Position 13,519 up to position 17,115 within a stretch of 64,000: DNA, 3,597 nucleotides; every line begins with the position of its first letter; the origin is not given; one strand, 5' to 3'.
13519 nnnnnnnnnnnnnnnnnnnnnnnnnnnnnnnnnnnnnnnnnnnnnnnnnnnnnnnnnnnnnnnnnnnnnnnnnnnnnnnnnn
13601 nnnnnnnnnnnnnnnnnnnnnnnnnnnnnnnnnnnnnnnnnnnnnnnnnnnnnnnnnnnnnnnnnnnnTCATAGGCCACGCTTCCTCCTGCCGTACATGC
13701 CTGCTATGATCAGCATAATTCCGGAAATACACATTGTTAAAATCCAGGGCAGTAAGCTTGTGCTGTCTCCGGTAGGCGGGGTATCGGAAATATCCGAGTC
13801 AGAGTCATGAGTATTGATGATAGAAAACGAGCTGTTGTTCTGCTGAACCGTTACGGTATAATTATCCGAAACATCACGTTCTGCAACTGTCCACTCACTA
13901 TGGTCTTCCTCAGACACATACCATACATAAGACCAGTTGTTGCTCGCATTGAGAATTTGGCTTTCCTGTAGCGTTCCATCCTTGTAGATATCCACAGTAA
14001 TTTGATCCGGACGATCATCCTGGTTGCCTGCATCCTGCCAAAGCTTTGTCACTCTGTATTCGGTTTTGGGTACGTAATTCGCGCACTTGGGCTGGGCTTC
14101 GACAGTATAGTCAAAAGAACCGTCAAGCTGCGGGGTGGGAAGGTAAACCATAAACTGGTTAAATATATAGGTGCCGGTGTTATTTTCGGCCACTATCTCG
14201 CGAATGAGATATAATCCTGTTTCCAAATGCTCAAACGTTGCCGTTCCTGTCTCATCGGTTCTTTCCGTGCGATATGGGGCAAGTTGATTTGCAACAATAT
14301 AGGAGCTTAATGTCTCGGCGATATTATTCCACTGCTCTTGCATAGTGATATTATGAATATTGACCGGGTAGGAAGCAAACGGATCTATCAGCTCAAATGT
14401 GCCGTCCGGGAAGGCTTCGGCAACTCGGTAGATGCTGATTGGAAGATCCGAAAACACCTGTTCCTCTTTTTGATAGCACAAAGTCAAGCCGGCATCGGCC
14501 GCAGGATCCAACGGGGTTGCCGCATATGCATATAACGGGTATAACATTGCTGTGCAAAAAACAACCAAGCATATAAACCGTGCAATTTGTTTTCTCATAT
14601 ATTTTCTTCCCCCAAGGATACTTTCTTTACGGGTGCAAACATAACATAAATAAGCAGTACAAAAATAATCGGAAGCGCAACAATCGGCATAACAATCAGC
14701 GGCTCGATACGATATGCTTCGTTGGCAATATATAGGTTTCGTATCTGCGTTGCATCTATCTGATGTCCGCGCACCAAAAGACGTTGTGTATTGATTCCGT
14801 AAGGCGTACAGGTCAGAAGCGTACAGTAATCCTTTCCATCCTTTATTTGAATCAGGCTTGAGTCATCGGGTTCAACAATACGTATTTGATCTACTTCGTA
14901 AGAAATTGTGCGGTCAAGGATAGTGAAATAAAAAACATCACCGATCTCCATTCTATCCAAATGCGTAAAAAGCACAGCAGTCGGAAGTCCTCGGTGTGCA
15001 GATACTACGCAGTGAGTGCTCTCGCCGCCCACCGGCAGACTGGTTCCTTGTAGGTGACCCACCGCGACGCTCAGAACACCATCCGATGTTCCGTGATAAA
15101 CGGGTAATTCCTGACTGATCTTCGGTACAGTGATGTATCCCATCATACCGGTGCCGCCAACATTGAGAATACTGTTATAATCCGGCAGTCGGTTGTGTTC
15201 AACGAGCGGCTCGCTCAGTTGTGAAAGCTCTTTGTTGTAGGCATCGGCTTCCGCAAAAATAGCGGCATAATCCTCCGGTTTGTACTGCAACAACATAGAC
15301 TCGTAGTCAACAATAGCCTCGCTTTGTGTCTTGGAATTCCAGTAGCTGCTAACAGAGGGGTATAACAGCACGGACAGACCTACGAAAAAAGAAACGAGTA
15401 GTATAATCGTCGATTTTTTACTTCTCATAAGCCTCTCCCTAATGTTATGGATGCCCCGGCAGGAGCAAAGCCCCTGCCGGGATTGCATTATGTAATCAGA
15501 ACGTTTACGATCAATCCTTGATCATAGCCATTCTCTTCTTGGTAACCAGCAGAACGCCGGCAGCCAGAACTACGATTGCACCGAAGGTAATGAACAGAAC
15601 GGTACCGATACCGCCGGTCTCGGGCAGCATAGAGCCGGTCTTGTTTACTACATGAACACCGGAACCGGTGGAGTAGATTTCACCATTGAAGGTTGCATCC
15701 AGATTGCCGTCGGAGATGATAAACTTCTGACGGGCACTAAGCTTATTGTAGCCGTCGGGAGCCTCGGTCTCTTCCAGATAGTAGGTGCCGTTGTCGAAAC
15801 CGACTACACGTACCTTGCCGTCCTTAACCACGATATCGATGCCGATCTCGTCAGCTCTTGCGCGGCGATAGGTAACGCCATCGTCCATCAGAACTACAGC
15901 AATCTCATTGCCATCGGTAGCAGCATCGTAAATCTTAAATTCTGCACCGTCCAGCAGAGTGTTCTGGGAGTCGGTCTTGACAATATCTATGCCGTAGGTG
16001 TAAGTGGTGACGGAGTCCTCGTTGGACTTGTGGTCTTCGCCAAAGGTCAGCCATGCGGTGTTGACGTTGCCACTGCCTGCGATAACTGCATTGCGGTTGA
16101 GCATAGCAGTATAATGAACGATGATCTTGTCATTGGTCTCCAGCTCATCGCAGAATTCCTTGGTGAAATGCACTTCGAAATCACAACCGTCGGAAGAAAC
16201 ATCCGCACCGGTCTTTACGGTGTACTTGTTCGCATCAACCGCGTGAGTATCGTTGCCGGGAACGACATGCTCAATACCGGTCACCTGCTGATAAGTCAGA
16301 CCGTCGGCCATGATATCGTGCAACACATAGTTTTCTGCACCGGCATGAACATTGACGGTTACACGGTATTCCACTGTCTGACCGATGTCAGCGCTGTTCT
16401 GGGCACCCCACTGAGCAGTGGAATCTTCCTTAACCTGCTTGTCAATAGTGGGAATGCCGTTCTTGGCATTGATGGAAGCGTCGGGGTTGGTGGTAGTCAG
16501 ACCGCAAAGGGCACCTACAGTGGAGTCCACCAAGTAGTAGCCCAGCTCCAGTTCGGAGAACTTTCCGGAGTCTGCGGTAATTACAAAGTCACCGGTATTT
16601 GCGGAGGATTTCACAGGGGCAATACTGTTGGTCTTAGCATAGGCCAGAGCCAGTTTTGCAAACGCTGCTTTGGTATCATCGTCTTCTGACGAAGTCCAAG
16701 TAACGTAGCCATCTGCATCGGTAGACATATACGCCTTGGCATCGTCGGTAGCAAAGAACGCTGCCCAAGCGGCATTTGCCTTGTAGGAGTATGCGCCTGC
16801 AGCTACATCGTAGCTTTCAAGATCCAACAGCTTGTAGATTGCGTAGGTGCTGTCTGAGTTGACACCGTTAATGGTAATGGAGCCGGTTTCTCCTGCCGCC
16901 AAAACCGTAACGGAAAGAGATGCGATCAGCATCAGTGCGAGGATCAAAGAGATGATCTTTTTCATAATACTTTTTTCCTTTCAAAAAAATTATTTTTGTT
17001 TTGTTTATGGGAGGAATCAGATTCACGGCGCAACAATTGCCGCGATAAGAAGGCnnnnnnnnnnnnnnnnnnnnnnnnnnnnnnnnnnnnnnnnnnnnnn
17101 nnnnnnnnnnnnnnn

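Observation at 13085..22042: Complete seven-gene sortase-pilus operon with its own signal peptidase and a second, atypical sortase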

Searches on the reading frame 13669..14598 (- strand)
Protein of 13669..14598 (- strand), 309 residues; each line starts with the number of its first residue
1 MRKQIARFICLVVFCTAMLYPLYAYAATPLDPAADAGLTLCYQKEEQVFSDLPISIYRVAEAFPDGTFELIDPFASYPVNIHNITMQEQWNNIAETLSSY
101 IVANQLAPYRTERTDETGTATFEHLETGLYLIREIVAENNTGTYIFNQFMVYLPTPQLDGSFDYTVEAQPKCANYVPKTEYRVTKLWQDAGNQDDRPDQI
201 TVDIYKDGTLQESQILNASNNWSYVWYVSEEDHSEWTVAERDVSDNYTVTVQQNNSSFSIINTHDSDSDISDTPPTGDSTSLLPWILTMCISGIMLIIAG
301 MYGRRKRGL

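Call 4: search_protein_families(library=pfam, proteins=[window:13669-14598:-], max_evalue=0.01)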
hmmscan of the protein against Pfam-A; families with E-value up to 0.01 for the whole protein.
window:13669-14598:- (309 aa): 3 families
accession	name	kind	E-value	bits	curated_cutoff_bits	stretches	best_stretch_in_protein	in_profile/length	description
PF05738.19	Cna_B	-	3.1e-13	50.4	22.3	1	182-263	2-87/87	Cna protein B-type domain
PF17802.7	SpaA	-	0.00028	21.4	23.1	1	108-139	32-63/91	Prealbumin-like fold domain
PF16555.11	GramPos_pilinD1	-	0.0028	18.6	23.1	0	83-167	62-154/160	Gram-positive pilin subunit D1, N-terminal domain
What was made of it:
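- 13669..14598 (-): g6: 309-aa two-domain pilin (pilin D1-like domain plus Cna-B) with invariant Lys171 (PKC), the sorting signal TPPTGD, a membrane helix and RRKRGL. It is the candidate basal pilin. Call 4.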

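Call 5: search_protein_families(library=ncbifam, proteins=[window:13669-14598:-], max_evalue=0.01)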
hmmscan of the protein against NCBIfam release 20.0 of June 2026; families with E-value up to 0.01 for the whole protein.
window:13669-14598:- (309 aa): 2 families
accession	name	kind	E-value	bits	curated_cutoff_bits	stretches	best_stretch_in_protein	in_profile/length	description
NF033902.0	iso_D2_wall_anc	subfamily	1.3e-10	40.7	95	1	74-201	92-234/540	SpaH/EbpB family LPXTG-anchored major pilin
NF033073.1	LPXTG_double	subfamily_domain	0.0067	16.4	48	0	271-307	31-65/66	doubled motif LPXTG anchor domain-containing protein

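Call 57: find_homologous_proteins(query=window:13669-14598:-, max_evalue=0.001)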
Query window:13669-14598:- (309 aa): 391 proteins with E <= 0.001 among 1019 candidates; the best 120 are listed.
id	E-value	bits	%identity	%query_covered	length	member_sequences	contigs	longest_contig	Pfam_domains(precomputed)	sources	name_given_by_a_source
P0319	7.6e-208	707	99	100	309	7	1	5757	PF05738.20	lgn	-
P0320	1.2e-170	584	82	100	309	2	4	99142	PF05738.20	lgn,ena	-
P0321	1.0e-164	565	80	99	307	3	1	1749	PF05738.20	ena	-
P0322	2.1e-159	547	76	99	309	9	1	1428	PF05738.20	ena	-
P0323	6.1e-158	543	76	100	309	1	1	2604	PF05738.20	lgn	-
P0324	2.7e-157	540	75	100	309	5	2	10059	PF05738.20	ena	-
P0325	2.9e-157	540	76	100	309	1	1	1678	PF05738.20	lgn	-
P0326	5.6e-156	536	75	100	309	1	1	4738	PF05738.20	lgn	-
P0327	6.8e-156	536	75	100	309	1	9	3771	PF05738.20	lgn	-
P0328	3.5e-155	534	74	100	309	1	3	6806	PF05738.20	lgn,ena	-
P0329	6.0e-155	533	76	99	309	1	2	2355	PF17802.8,PF05738.20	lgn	-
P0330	3.0e-152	524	73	99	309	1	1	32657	PF05738.20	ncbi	-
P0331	1.3e-150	519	72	100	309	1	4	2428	PF05738.20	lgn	-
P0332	1.9e-150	518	72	100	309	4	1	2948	PF05738.20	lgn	-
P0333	8.2e-150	516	73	99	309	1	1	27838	PF05738.20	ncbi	-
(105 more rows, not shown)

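Call 66: predict_structure(alignment_id=A5)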
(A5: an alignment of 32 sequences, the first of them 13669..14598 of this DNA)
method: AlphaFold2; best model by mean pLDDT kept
length: 309 residues; sequences in the alignment: 32
mean_pLDDT: 86.8   pTM: 0.61
mean pLDDT of the five models: 86.8, 85.9, 85.1, 85.0, 84.1
residues with pLDDT >= 90: 173; 70-90: 104; 50-70: 21; < 50: 11
segments of 3 or more residues with pLDDT < 50: 271-279
pLDDT, mean of each block of 10 residues (from residue 1): 82 76 61 92 90 96 91 92 88 93 94 96 95 92 92 88 93 91 92 89 96 95 92 91 89 93 79 45 74 85 66
secondary structure, 60 per line:
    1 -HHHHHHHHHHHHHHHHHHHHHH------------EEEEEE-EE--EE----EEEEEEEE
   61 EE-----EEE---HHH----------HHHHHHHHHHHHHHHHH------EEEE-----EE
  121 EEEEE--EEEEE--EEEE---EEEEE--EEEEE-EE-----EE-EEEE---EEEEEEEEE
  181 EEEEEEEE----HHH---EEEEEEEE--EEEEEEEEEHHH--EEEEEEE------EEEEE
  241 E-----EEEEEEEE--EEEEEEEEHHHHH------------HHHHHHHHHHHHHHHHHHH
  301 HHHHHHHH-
elements in order: H2-23 E36-41 E53-62 E68-70 H87-103 E110-113 E119-125 E128-132 E135-138 E142-146 E149-153 E165-168 E172-188 E199-206 E209-217 E223-229 E236-241 E247-254 E257-264 H265-269 H282-308

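Call 69: fold_search(model_id=the predicted structure, library=pdb)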
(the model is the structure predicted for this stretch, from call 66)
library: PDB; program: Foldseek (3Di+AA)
matches with E <= 10: 327; with E <= 0.001: 53
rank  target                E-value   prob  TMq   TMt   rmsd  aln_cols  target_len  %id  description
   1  1d2o_A                2.3e-09  1.00  0.27  0.43  19.0       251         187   16  CRYSTAL STRUCTURE OF A SINGLE B REPEAT UNIT (B1) OF COLLAGEN BINDING SURFACE PROTEIN (CNA) OF STAPHYLOCOCCUS AUREUS. (released 2000-09-27)
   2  1d2p                  2.6e-09  1.00  0.27  0.22  23.9       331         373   16  CRYSTAL STRUCTURE OF TWO B REPEAT UNITS (B1B2) OF THE COLLAGEN BINDING PROTEIN (CNA) OF STAPHYLOCOCCUS AUREUS (released 2000-09-27)
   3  3uxf                  4.1e-08  1.00  0.30  0.22  14.8       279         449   15  Structure of the fimbrial protein FimP from Actonomyces oris (released 2012-11-28)
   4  4hss_B                3.8e-07  1.00  0.34  0.28  11.8       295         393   14  Structure of the Full-Length Major Pilin SpaD from Corynebacterium diphtheriae (released 2013-11-13)
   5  6ixy_A                5.9e-07  1.00  0.34  0.24  15.1       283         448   13  X-ray structure of major pilin from C. perfringens SM101 (released 2019-08-14)
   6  4hss_A                6.2e-07  1.00  0.29  0.23  15.5       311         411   13  Structure of the Full-Length Major Pilin SpaD from Corynebacterium diphtheriae (released 2013-11-13)
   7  6ixy_B                7.0e-07  1.00  0.35  0.25  15.7       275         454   14  X-ray structure of major pilin from C. perfringens SM101 (released 2019-08-14)
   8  4oq1                  8.7e-07  1.00  0.28  0.27  10.5       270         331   14  Structure of the Streptococcal ancillary pilin (released 2014-04-23)
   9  3htl                  9.2e-07  1.00  0.24  0.18  17.0       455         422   10  Structure of the Corynebacterium diphtheriae major pilin SpaA points to a modular pilus assembly with stabilizing isopep (released 2009-09-15)
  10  5xcc_A                1.5e-06  1.00  0.36  0.26  13.0       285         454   11  X-ray structure of Clostridium perfringens pili protein CppA (released 2018-02-28)
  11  8f5n_A                1.8e-06  1.00  0.24  0.25  12.5       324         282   13  Identification of an Immunodominant region on a Group A Streptococcus T-antigen Reveals Temperature-Dependent Motion i (released 2023-03-08)
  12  8f70                  3.1e-06  1.00  0.23  0.15  12.7       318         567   12  Identification of an Immunodominant region on a Group A Streptococcus T-antigen Reveals Temperature-Dependent Motion in  (released 2023-03-08)
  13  7woi_A                3.5e-06  1.00  0.31  0.24  13.5       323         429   14  Structure of the shaft pilin Spa2 from Corynebacterium glutamicum (released 2023-01-25)
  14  9lr7_C                3.7e-06  1.00  0.32  0.27  15.9       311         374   13  Crystal Structure of the Basal pilin EbpB from Enterococcus faecalis. (released 2025-07-16)
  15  7vcn_B                3.7e-06  1.00  0.29  0.22   8.7       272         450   11  Crystal Structure of PitA fragment from pilus islet-2 of Streptococcus oralis with Tb-Xo4 (released 2022-07-13)
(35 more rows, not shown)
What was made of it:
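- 13669..14598 (-): Calls 66 and 69: the AF2 model (pLDDT 86.8) matches Gram-positive pilins, including the basal or ancillary pilins RrgC, EbpB, GBS52 and SpaE.
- On Basal (anchor) pilin, applied to g6: The fold matches pilins, including EbpB basal, SpaE basal, RrgC and GBS52 (call 69).
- Closest known: Canonical class C sortase pili. Same: The g6 model resembles the basal pilins EbpB and SpaE, the ancillary pilin RrgC and the minor pilin GBS52 (calls 5, 69).
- Its fold matches pilins, including basal pilins: call 69.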

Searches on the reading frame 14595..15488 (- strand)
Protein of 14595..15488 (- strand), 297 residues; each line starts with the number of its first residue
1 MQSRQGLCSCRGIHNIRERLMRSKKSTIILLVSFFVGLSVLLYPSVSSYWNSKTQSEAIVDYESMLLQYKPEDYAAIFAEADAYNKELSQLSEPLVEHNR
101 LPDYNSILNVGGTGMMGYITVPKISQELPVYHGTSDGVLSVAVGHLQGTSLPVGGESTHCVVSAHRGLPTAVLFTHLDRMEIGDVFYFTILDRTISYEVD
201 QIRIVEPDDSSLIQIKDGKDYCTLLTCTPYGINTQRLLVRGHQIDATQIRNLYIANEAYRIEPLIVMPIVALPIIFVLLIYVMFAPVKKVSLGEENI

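Call 4: search_protein_families(library=pfam, proteins=[window:14595-15488:-], max_evalue=0.01)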
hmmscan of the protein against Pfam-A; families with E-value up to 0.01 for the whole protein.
window:14595-15488:- (297 aa): 1 family
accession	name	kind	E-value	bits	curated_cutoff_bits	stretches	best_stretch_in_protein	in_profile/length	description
PF04203.18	Sortase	-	1.3e-23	83.6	26.6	1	119-242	1-123/125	Sortase domain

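Call 5: search_protein_families(library=ncbifam, proteins=[window:14595-15488:-], max_evalue=0.01)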
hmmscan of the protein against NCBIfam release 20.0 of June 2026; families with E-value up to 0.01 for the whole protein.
window:14595-15488:- (297 aa): 6 families
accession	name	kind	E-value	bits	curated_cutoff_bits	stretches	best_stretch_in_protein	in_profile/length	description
NF033745.1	class_C_sortase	subfamily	2e-77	259.8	160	1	31-243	2-220/220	class C sortase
TIGR01076.1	sortase_fam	subfamily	1.6e-47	160.8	39.35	1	117-248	1-132/136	sortase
NF058671.1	sortase_SrtD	exception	4.1e-24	85.3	140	1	35-230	7-171/187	class D sortase, LPxTATN-specific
NF033746.1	class_D_sortase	subfamily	7.4e-22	77.6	165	1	115-231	9-118/135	class D sortase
NF033747.1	class_E_sortase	subfamily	1.8e-14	54.1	160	1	103-243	63-205/211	class E sortase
TIGR03784.1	marine_sortase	equivalog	9.8e-10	38.3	158.25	1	117-232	52-161/174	class GN sortase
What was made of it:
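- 14595..15428 (-): g5: class C sortase (277 aa from ATG 15428) with SAHRG, TLLTC and QRLLVRG motifs and a C-terminal membrane helix. Call 5 (NF033745, 259.8 bits against 160).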

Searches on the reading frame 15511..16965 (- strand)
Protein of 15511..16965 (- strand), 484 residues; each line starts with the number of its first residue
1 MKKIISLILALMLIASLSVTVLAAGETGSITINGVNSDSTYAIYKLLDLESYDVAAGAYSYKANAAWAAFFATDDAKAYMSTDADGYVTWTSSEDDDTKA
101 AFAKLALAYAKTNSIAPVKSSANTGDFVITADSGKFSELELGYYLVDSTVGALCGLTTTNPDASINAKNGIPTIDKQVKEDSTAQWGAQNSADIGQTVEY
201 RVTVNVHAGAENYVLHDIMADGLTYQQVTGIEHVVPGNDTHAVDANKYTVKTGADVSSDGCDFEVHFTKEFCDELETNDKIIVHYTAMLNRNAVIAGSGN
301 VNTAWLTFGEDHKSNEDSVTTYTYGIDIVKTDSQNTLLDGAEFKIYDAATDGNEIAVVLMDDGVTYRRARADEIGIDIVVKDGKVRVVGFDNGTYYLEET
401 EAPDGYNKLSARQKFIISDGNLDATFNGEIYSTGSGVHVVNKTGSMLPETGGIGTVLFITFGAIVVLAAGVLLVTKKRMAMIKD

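Call 4: search_protein_families(library=pfam, proteins=[window:15511-16965:-], max_evalue=0.01)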
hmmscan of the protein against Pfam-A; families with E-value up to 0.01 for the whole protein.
window:15511-16965:- (484 aa): 3 families
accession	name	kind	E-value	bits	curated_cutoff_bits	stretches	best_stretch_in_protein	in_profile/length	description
PF16569.11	GramPos_pilinBB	-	4.7e-16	60.1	30.5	1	194-310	1-114/116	Gram-positive pilin backbone subunit 2, Cna-B-like domain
PF17802.7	SpaA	-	7.2e-13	48.9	23.1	1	326-421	3-80/91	Prealbumin-like fold domain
PF00746.26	Gram_pos_anchor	-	6.4e-06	26.4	20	1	441-478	3-40/43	LPXTG cell wall anchor motif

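Call 5: search_protein_families(library=ncbifam, proteins=[window:15511-16965:-], max_evalue=0.01)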
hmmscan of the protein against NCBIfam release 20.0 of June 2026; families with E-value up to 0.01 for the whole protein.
window:15511-16965:- (484 aa): 6 families
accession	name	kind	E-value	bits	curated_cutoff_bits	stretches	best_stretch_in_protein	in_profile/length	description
NF033902.0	iso_D2_wall_anc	subfamily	1.1e-34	120.1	95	1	165-476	200-539/540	SpaH/EbpB family LPXTG-anchored major pilin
TIGR04226.1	RrgB_K2N_iso_D2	domain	1.8e-18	67.6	30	1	172-308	3-122/123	isopeptide-forming domain-containing fimbrial protein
TIGR01167.1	LPXTG_anchor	domain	6.3e-05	23.5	15.9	1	447-479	2-33/34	LPXTG cell wall anchor domain-containing protein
NF053819.1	EF0750_LPXTG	subfamily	0.00058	20.3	47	0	439-478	65-104/105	EF2685/EF0750 family sortase-dependent surface protein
TIGR01451.2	B_ant_repeat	repeat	0.0018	18.2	24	1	190-226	6-44/53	DUF11 type repeat protein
NF040942.2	hypo_ExtJ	equivalog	0.0043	17.4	52.5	1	1-31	1-31/77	selenite/tellurite reduction operon protein ExtJ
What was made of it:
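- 15511..16965 (-): g4: backbone pilin (484 aa) with a signal peptide, invariant Lys168 in iNaKNg (pilin-motif-like), an E-box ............, and LPETG. Calls 4 and 5 (NF033902, 120 bits against 95; TIGR04226).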
